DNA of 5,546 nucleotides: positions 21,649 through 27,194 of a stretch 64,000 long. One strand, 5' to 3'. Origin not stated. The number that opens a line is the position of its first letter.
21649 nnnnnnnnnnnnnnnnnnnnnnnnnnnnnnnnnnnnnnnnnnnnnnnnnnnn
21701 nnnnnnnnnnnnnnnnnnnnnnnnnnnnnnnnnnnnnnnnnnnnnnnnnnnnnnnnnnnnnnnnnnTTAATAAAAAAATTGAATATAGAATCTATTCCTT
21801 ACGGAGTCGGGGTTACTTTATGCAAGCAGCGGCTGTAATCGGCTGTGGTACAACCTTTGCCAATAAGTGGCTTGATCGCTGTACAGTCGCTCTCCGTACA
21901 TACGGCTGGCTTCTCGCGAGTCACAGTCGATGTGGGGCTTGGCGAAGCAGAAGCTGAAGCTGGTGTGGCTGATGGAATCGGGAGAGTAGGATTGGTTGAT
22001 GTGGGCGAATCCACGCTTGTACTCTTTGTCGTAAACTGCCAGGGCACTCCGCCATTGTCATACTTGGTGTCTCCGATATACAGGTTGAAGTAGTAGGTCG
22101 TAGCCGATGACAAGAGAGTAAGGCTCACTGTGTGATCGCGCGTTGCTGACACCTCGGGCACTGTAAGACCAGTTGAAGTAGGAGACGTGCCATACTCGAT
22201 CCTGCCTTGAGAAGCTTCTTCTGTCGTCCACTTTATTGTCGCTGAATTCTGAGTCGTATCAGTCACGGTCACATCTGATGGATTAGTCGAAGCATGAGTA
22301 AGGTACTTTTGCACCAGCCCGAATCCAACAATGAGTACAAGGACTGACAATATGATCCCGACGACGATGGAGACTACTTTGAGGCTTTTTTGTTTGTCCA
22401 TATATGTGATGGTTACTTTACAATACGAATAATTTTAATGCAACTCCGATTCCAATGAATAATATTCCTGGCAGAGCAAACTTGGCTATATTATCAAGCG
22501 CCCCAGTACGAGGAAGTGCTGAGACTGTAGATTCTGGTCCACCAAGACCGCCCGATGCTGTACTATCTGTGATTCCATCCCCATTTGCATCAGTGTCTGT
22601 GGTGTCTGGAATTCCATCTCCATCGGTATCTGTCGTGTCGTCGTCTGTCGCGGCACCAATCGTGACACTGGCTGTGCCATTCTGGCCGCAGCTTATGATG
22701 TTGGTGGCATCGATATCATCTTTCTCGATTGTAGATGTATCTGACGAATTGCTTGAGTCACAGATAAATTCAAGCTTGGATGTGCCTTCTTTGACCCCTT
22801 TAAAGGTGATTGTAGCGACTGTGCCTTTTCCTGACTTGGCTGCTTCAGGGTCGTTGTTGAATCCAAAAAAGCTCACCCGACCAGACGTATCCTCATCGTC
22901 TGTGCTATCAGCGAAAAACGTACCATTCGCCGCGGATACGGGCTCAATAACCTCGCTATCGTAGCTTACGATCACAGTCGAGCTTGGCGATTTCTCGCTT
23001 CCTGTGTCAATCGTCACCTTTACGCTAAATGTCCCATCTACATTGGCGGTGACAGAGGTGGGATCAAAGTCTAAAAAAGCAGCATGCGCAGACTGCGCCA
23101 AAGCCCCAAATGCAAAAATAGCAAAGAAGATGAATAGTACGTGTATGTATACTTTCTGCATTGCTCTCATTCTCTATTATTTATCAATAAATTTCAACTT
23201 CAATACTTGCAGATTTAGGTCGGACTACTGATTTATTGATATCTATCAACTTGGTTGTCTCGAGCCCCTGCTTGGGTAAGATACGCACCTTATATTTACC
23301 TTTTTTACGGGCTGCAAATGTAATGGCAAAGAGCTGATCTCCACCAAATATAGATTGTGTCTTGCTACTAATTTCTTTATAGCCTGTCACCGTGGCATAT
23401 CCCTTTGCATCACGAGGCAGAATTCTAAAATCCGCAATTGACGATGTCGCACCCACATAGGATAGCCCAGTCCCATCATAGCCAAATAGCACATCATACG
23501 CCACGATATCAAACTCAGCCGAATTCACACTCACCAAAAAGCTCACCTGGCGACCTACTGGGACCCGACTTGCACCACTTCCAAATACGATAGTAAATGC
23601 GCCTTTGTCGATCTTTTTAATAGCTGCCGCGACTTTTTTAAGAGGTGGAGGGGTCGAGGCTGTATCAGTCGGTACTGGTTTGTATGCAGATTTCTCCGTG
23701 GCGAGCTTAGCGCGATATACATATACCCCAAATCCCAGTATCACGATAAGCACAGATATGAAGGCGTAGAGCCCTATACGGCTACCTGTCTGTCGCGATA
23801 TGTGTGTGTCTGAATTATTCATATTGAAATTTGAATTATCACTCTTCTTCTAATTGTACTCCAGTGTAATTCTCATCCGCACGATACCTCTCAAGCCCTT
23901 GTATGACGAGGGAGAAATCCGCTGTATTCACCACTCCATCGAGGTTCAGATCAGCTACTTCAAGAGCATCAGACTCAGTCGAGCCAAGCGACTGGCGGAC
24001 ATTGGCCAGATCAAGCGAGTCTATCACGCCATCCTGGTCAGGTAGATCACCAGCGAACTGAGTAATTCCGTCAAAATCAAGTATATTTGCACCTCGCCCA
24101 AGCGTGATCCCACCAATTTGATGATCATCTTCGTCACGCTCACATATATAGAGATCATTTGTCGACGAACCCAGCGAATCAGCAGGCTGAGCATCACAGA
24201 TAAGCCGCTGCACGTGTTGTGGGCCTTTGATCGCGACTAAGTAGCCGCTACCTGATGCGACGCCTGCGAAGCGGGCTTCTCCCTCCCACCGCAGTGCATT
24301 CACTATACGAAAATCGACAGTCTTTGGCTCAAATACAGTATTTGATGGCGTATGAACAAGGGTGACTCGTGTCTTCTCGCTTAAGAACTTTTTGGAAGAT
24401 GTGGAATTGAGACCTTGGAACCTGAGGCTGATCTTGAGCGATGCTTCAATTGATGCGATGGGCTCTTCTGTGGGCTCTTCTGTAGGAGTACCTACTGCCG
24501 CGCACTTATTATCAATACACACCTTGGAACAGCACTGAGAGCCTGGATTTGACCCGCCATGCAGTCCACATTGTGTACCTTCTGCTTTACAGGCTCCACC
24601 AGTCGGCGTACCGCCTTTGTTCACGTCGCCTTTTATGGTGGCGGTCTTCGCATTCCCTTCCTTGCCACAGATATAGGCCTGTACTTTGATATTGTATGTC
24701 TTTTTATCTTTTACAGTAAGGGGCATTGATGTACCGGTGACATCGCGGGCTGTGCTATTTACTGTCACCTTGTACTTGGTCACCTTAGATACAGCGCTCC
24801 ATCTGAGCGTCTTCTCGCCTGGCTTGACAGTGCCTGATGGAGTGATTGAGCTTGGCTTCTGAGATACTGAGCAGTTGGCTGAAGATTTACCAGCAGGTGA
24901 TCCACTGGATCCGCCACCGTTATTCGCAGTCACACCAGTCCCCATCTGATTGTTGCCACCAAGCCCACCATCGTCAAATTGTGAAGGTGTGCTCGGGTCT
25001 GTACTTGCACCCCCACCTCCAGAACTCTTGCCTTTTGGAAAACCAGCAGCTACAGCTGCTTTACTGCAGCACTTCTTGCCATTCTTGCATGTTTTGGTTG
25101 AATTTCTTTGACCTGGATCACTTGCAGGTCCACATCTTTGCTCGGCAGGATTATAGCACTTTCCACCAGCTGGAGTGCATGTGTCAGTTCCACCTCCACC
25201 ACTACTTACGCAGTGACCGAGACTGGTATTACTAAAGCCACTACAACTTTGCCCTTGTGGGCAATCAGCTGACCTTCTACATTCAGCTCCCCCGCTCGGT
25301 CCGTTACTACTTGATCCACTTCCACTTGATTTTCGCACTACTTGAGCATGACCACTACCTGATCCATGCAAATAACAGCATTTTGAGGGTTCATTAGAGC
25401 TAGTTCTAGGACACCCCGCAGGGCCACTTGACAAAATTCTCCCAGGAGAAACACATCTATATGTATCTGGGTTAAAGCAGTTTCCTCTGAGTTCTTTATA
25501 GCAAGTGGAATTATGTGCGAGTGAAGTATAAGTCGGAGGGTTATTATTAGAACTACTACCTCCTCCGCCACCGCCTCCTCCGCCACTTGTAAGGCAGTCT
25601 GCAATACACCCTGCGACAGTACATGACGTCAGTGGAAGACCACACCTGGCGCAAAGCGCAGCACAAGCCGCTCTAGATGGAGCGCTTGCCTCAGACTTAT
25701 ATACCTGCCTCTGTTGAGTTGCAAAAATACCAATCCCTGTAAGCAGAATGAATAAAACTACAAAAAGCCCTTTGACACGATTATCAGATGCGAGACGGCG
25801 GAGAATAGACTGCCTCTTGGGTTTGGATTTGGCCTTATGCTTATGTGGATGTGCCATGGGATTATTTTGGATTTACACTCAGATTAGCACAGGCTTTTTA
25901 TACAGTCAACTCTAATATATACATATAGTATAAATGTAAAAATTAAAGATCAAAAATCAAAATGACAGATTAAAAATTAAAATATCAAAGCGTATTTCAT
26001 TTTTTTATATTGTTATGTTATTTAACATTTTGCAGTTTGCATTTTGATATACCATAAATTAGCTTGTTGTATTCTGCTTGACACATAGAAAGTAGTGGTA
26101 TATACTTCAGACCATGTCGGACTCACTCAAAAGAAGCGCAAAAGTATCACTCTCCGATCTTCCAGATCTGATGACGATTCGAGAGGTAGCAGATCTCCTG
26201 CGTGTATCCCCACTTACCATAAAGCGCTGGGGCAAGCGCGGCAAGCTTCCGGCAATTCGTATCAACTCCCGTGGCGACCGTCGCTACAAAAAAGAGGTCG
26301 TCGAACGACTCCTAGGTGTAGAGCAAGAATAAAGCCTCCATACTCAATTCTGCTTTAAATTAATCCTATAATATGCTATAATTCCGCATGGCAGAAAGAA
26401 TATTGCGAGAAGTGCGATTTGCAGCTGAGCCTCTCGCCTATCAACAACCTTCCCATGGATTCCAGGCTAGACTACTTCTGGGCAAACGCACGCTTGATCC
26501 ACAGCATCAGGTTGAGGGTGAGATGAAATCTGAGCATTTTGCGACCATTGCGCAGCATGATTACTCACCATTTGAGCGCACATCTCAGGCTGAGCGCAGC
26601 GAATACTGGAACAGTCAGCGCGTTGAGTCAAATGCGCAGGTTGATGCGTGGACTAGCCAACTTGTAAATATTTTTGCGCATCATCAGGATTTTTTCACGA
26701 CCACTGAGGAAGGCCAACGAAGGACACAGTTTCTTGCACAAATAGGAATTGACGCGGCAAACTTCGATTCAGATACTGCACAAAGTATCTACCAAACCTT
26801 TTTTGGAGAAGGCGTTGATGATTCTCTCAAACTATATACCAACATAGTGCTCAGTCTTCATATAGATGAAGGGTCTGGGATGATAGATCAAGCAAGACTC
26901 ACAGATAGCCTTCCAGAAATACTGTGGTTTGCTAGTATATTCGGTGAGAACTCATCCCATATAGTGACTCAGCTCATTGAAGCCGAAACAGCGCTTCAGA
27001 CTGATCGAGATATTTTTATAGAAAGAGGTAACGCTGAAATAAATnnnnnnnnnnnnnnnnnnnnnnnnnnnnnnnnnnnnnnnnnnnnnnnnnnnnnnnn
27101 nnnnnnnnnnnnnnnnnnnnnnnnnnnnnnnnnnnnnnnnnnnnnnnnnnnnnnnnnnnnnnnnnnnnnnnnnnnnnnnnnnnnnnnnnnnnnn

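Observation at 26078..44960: Convergent two-operon accessory locus around a GT9/PP2C giant protein: candidate undescribed nucleotide-heptose glycosylation plus phospho-signalling system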

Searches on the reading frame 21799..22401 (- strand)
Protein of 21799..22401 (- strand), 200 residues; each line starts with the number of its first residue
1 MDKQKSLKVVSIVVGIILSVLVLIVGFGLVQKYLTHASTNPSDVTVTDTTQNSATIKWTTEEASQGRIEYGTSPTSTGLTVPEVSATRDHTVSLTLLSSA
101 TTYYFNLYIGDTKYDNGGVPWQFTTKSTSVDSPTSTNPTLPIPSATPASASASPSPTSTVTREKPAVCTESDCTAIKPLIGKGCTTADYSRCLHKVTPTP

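Call 12: search_protein_families(library=pfam, proteins=[window:21799-22401:-], max_evalue=0.001)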
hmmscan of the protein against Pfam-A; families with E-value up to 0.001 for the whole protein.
window:21799-22401:- (200 aa): 2 families
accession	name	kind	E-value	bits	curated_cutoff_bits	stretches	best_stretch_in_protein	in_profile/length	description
PF16656.11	Pur_ac_phosph_N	-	9.1e-06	26.6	30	1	44-107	6-78/93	Purple acid Phosphatase, N-terminal domain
PF00041.27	fn3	-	0.00018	22.1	25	1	40-112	2-68/84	Fibronectin type III domain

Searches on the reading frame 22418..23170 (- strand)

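Call 12: search_protein_families(library=pfam, proteins=[window:22418-23170:-], max_evalue=0.001)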
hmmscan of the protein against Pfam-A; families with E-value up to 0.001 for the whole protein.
window:22418-23170:- (250 aa): 1 family
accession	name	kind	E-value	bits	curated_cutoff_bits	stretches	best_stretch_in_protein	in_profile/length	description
PF00963.24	Cohesin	-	3.9e-07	30.8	24.1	1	37-146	5-122/139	Cohesin domain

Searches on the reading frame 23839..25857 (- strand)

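Call 12: search_protein_families(library=pfam, proteins=[window:23839-25857:-], max_evalue=0.001)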
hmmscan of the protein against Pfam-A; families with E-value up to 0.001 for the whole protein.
window:23839-25857:- (672 aa): 1 family
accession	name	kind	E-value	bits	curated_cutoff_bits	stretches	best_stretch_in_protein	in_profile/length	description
PF00404.24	Dockerin_1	-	7e-09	36.2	22.9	1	607-655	5-56/57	Dockerin type I domain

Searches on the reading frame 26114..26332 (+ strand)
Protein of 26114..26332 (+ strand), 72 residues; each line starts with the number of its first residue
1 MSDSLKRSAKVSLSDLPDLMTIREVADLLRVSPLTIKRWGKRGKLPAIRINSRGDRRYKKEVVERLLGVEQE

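Call 3: search_protein_families(library=pfam, proteins=[window:26114-26332:+], max_evalue=0.01)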
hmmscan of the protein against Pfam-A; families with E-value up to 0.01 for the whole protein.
window:26114-26332:+ (72 aa): 5 families
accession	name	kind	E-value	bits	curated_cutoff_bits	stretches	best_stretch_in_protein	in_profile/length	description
PF13411.12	MerR_1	-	6e-11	42.7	21.6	1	20-69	1-49/69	MerR HTH family regulatory protein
PF12728.13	HTH_17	-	1.1e-10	42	27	1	19-67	1-47/51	Helix-turn-helix domain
PF00376.29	MerR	-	8.7e-09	35.5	28.2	1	21-58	1-38/38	MerR family regulatory protein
PF13542.12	HTH_Tnp_ISL3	-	0.0047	16.8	27.4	0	20-39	27-46/51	Helix-turn-helix domain of transposase family ISL3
PF13384.12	HTH_23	-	0.0066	16.7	24.6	0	19-39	17-37/50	Homeodomain-like domain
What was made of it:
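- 26114..26332 (+): 72-aa MerR/excisionase/BldC-type HTH protein. Pfam MerR_1 6e-11 and HTH_17 1.1e-10 (call 3).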

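Call 9: search_protein_families(library=ncbifam, proteins=[window:26114-26332:+], max_evalue=0.1)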
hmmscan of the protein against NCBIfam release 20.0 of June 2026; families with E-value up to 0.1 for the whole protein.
window:26114-26332:+ (72 aa): 11 families
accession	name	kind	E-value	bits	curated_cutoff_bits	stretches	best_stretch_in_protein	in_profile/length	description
NF033787.1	HTH_BldC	subfamily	2.6e-12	46.4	77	1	19-67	2-49/49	BldC family transcriptional regulator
TIGR01764.1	excise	domain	1.5e-08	34.9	28.8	1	19-66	1-46/49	excisionase family DNA-binding protein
NF033518.0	transpos_IS607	equivalog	6.5e-06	25.8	110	1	24-71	2-48/187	IS607 family transposase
NF047737.1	antiphage_MADS1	equivalog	9.2e-06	25.8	80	1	18-63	2-45/49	methylation-associated defense system helix-turn-helix domain-containing protein MAD1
NF009648.0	PRK13182.1-4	equivalog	0.0021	18.1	170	1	20-70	1-50/184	chromosome-anchoring protein RacA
NF046037.1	carphisopro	domain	0.0025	18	38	1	22-49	11-38/54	carph-isopro domain-containing protein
NF041849.1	trans_regNmlR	equivalog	0.011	15.8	175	1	20-66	1-47/117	stress response transcriptional regulator NmlR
TIGR02051.1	MerR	equivalog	0.022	15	150.85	1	21-67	1-47/124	mercury resistance transcriptional regulator MerR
NF033499.1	Xis_Gifsy_1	exception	0.041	14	60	1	18-43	7-32/92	excisionase Xis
NF052513.1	TransRegCarH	equivalog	0.08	12.2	400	1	20-68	7-55/274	HTH-type transcriptional repressor CarH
TIGR02047.1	CadR-PbrR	equivalog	0.099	12.7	151.45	0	20-67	1-48/127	Cd(II)/Pb(II)-responsive transcriptional regulator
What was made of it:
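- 26114..26332 (+): NCBIfam BldC 2.6e-12, below cut-off (call 9).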

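Call 80: search_protein_families(library=padloc, proteins=[window:26114-26332:+], max_evalue=0.01)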
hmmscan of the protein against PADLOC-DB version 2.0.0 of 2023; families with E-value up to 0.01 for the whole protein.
window:26114-26332:+ (72 aa): 1 family
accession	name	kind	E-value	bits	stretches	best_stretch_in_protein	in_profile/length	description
PDLC04133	mad1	-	3.8e-12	44.3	1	19-67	5-51/60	mads_1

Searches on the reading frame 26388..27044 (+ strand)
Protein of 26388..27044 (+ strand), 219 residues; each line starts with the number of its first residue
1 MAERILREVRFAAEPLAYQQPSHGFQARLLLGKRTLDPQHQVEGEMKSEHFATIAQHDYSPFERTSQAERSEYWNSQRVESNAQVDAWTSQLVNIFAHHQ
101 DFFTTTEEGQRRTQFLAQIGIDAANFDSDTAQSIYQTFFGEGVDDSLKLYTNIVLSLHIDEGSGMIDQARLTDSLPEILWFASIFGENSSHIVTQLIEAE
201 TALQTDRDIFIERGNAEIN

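Call 98: search_protein_families(library=pfam, proteins=[window:26388-27044:+], max_evalue=10)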
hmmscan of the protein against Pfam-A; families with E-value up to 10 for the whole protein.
window:26388-27044:+ (219 aa): 1 family
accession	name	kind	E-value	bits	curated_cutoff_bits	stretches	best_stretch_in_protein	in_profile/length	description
PF24557.2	DExH14_plug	-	0.083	13.9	27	1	42-79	33-70/105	DExH14 plug domain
